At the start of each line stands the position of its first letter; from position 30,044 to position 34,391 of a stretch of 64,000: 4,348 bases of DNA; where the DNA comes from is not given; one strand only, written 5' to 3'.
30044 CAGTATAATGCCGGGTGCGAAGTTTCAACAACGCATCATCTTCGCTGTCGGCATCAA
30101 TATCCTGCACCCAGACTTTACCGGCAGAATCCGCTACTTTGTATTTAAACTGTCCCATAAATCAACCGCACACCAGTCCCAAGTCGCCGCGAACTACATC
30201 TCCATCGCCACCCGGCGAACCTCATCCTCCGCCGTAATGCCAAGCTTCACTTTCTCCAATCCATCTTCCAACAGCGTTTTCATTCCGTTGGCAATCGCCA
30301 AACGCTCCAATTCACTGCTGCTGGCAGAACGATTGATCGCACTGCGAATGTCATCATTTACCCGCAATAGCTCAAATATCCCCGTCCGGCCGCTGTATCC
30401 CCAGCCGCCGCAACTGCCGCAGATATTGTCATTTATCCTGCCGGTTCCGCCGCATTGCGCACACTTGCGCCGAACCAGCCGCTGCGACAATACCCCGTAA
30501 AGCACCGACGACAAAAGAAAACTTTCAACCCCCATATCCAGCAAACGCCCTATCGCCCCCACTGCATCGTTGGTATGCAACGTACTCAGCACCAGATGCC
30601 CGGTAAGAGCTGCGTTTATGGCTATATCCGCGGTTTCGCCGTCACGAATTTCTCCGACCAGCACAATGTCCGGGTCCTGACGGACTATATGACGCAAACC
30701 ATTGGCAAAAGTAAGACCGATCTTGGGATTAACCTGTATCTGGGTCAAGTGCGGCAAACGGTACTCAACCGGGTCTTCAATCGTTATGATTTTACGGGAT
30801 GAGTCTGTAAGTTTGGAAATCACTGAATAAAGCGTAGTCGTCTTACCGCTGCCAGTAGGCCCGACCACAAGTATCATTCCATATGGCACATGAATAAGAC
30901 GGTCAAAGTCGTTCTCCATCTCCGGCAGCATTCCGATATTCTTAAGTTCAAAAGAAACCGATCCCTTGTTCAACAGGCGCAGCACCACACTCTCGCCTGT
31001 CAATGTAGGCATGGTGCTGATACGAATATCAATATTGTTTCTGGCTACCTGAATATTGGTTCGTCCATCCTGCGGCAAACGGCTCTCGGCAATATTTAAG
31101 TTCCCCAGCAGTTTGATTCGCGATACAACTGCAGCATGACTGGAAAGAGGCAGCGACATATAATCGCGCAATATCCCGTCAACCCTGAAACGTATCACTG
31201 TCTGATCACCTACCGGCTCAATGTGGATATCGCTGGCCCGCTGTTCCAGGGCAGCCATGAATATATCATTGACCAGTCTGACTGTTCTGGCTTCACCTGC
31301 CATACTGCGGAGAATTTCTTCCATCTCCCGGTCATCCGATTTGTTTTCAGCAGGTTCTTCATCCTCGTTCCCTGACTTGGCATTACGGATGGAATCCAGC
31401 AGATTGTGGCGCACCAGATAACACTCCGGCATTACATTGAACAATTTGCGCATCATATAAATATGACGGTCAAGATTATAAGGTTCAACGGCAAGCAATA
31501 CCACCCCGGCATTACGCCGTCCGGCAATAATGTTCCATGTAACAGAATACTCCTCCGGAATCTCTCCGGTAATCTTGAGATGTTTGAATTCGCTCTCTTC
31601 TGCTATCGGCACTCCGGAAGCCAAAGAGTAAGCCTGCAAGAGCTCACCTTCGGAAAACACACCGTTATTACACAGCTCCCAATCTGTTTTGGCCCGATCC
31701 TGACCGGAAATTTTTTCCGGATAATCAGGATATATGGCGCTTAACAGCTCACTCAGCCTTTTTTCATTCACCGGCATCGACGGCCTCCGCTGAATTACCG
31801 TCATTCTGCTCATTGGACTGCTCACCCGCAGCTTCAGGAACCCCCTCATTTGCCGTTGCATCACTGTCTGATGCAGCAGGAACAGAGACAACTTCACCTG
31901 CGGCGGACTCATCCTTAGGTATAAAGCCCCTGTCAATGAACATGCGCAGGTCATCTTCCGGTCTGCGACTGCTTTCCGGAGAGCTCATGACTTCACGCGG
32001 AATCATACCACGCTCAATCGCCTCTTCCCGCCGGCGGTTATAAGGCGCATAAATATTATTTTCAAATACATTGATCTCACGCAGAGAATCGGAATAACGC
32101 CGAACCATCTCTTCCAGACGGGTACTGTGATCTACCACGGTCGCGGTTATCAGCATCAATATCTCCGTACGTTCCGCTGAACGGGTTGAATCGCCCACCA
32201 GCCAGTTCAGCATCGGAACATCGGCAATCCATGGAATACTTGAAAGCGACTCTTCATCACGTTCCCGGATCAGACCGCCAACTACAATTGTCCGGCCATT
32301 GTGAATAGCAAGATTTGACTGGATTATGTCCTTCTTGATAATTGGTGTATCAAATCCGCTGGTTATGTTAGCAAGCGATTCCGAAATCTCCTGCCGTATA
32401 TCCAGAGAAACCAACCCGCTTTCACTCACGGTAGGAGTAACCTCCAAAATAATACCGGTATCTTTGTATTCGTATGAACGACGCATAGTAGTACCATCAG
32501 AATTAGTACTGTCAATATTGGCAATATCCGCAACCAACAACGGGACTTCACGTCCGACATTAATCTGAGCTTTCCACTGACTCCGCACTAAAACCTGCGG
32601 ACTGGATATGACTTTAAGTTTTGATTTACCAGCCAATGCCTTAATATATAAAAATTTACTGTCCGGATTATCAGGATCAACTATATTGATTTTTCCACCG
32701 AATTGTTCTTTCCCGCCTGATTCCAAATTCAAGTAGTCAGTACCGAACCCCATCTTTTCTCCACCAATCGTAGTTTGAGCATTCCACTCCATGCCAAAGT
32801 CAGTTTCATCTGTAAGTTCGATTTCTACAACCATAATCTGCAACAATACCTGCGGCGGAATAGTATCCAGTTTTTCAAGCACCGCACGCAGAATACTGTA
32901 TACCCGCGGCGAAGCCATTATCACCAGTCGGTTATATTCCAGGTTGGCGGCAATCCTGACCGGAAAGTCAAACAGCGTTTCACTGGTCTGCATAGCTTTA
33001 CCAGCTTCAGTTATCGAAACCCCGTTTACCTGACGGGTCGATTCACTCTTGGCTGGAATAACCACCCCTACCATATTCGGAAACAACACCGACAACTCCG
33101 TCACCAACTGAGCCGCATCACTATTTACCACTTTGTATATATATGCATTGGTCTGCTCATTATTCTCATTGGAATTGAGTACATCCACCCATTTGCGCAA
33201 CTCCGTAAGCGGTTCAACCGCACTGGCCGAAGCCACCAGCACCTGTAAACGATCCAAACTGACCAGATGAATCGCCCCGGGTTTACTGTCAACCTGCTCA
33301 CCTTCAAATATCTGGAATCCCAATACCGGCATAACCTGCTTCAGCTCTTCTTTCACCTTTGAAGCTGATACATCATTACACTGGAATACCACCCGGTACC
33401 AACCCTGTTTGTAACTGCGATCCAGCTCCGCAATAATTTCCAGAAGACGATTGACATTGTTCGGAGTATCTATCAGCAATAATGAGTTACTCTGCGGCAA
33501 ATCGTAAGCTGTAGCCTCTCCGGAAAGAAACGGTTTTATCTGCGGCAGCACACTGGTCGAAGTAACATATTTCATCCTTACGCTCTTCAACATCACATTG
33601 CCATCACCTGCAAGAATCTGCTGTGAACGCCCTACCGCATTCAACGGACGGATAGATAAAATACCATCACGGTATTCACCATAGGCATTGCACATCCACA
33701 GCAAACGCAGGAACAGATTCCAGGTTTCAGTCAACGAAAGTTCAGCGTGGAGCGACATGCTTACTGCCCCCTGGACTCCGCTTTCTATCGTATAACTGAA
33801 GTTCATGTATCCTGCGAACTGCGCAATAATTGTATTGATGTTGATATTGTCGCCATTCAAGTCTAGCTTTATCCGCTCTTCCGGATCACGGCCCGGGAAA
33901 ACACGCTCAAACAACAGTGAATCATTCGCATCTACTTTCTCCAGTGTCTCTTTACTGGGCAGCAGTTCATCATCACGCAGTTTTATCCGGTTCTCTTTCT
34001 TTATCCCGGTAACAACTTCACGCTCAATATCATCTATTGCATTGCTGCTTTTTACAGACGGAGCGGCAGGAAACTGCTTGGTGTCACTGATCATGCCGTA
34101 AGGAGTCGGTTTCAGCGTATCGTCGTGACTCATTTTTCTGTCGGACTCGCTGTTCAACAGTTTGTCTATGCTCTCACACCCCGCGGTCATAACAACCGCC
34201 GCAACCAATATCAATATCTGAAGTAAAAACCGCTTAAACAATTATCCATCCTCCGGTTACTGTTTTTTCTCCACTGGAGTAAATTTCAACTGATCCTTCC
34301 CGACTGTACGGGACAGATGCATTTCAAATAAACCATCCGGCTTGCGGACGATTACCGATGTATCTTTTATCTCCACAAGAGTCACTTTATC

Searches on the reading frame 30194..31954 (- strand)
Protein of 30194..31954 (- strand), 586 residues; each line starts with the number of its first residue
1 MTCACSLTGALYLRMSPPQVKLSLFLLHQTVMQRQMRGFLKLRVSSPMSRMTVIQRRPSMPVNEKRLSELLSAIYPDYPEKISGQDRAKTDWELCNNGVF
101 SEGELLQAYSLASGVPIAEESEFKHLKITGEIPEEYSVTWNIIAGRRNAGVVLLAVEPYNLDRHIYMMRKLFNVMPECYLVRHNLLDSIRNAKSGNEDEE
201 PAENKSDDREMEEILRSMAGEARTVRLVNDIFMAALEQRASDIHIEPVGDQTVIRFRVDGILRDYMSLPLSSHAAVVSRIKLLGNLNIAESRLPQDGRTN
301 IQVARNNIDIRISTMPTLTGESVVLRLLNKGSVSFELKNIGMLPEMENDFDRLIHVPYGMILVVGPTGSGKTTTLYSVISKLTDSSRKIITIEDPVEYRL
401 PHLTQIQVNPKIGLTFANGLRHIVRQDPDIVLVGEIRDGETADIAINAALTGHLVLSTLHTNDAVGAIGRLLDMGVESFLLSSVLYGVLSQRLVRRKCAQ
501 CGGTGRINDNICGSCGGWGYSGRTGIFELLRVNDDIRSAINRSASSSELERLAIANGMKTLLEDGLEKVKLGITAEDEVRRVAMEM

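Call 18: search_protein_families(library=pfam, proteins=[window:30194-31954:-], max_evalue=0.01)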
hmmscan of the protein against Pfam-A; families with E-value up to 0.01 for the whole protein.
window:30194-31954:- (586 aa): 9 families
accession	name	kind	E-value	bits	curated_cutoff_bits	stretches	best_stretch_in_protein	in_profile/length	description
PF00437.27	T2SSE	-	2.8e-130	434.7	24.9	1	220-581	4-370/370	Type II/IV secretion system protein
PF25199.1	nSTAND_NTPase5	-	0.00011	22.5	34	1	360-407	43-91/145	Novel STAND NTPase 5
PF13401.12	AAA_22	-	0.00088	20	27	1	359-395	6-42/130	AAA domain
PF04665.18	Pox_A32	-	0.0023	17.9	22.8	1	349-390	5-45/242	Poxvirus A32 protein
PF20720.3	nSTAND3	-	0.0043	17.2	27.2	1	359-397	18-56/155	Novel STAND NTPase 3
PF00684.25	DnaJ_CXXCXGXG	-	0.0046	17.6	32.7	1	494-518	40-64/65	DnaJ central domain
PF01637.24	ATPase_2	-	0.0076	16.5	33.2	0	358-412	20-74/225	ATPase domain predominantly from Archaea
PF04851.21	ResIII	-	0.0077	16.6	22.5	0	361-391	26-58/164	Type III restriction enzyme, res subunit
PF13191.12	AAA_16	-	0.0078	17.2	32.6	0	357-445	24-103/167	AAA ATPase domain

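Call 54: find_homologous_proteins(query=window:30194-31954:-, max_evalue=1e-50)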
Query window:30194-31954:- (586 aa): 8000 proteins with E <= 1e-50 among 8000 candidates; the best 120 are listed.
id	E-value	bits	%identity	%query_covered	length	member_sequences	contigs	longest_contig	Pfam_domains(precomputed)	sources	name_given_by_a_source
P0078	0.0e+0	1161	100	90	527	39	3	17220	PF00437.27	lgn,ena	-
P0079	0.0e+0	1081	92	90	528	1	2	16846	PF00437.27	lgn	-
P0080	0.0e+0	1079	92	90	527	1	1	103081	PF00437.27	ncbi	-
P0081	1.1e-256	871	75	90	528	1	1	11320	PF00437.27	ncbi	-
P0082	2.8e-256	869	74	90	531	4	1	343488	PF00437.27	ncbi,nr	ncbi:MAG: GspE/PulE family protein [Victivallaceae bacterium]|nr:GspE/PulE family protein [Victivall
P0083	5.9e-254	862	74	90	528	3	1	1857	PF00437.27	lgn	-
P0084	6.7e-244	828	71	90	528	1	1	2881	PF00437.27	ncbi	-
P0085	2.1e-242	824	71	90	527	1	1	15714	PF00437.27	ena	-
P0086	5.1e-216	736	65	90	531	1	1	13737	PF00437.27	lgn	-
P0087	5.7e-214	730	64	90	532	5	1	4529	PF00437.27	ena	-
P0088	5.0e-198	677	60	89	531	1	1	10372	PF05157.21,PF00437.27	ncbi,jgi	-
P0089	2.1e-189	649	56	90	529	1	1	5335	PF05157.21,PF27659.1,PF00437.27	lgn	-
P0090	5.0e-184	631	56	89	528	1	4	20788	PF05157.21,PF00437.27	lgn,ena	-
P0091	1.0e-179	617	59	85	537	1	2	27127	PF05157.21,PF00437.27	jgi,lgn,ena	-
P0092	1.4e-179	616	70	68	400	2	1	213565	PF00437.27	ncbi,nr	ncbi:MAG: ATPase, T2SS/T4P/T4SS family, partial [Victivallaceae bacterium]|nr:ATPase, T2SS/T4P/T4SS 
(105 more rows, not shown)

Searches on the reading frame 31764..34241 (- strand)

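Call 73: search_protein_families(library=pfam, proteins=[window:31764-34241:-], max_evalue=0.00001)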
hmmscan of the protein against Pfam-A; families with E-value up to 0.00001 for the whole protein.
window:31764-34241:- (825 aa): 2 families
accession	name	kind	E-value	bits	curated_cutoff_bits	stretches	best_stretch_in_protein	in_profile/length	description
PF00263.26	Secretin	-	1.3e-37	129.5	27.5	1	535-704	1-169/169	Bacterial type II and III secretion system protein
PF03958.22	Secretin_N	-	1.1e-13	51.6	28.2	1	220-276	3-66/69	Bacterial type II/III secretion system short domain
